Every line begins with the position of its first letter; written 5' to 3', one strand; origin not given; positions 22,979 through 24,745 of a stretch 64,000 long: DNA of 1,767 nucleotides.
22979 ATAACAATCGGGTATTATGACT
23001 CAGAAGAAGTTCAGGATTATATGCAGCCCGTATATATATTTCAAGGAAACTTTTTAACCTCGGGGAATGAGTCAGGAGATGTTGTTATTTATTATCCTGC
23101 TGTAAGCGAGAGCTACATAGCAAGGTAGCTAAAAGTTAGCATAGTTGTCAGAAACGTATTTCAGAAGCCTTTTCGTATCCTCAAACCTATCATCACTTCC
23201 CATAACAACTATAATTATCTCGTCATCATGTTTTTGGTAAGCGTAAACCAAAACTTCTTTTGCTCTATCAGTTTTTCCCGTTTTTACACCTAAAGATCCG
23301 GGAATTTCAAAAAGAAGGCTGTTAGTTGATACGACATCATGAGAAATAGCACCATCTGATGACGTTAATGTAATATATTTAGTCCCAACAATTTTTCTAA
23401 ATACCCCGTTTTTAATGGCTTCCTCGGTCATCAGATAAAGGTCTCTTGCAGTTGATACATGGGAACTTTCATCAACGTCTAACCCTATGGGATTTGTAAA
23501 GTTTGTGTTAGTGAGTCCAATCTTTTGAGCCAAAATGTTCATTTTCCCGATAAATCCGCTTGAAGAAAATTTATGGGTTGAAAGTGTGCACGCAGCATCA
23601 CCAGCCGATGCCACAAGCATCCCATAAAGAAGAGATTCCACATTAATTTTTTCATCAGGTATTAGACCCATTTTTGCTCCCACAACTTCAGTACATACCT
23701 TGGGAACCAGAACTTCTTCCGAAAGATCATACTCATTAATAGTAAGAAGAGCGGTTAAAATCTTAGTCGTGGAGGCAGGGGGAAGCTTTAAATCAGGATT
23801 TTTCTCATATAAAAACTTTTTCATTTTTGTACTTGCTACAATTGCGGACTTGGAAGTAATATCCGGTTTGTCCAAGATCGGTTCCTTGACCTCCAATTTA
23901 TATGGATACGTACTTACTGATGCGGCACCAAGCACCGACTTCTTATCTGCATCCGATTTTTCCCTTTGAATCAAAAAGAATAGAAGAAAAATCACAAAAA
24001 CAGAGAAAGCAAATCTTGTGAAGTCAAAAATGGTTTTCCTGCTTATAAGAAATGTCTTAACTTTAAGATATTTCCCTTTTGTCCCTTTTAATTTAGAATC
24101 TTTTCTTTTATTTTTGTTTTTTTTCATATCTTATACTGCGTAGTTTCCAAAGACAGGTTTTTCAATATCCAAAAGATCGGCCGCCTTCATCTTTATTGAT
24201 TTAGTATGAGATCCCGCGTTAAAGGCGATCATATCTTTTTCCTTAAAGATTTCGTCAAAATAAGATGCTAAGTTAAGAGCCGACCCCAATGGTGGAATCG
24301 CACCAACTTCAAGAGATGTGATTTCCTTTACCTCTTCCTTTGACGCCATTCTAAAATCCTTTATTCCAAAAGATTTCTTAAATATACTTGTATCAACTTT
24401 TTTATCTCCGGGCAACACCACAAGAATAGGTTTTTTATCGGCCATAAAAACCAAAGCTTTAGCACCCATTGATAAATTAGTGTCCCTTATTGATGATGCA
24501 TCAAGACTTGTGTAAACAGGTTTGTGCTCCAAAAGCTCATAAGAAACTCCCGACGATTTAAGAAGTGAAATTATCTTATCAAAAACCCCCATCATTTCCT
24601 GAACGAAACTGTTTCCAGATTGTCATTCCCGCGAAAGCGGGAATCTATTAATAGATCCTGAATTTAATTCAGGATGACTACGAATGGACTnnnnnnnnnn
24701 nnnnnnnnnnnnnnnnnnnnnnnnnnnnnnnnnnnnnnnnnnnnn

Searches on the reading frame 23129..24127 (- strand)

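Call 5: search_protein_families(library=pfam, proteins=[window:23129-24127:-])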
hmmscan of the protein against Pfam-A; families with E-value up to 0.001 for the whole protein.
window:23129-24127:- (332 aa): 2 families
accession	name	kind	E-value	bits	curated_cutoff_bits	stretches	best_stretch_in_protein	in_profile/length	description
PF00768.25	Peptidase_S11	-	1.3e-39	136.6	27.6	1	86-312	6-238/239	D-alanyl-D-alanine carboxypeptidase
PF02113.21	Peptidase_S13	-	0.00011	21.6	22.8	1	82-132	7-58/444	D-Ala-D-Ala carboxypeptidase 3 (S13) family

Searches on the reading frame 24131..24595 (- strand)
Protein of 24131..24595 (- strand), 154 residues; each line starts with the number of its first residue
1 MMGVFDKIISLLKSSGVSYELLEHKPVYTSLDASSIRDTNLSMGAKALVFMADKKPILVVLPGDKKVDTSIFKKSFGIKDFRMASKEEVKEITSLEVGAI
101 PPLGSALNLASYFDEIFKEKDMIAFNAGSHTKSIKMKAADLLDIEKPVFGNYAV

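Call 5: search_protein_families(library=pfam, proteins=[window:24131-24595:-])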
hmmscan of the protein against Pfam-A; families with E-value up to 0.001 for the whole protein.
window:24131-24595:- (154 aa): 1 family
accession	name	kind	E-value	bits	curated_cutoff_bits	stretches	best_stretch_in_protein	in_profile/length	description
PF04073.20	tRNA_edit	-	2.1e-26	92.8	25.5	1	24-143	1-122/123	Aminoacyl-tRNA editing domain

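Call 7: search_protein_families(library=ncbifam, proteins=[window:24131-24595:-])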
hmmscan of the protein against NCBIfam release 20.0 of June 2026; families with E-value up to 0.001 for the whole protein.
window:24131-24595:- (154 aa): 3 families
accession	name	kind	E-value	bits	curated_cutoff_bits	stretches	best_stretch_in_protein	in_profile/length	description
TIGR00011.1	YbaK_EbsC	equivalog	1.9e-15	56.9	153.25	1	9-150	4-149/152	Cys-tRNA(Pro) deacylase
NF006625.0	PRK09194.1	equivalog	4.8e-08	32.3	558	1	39-131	269-361/559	proline--tRNA ligase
NF007951.0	PRK10670.1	equivalog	6.9e-06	26.1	243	1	52-151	54-154/159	Cys-tRNA(Pro)/Cys-tRNA(Cys) deacylase YbaK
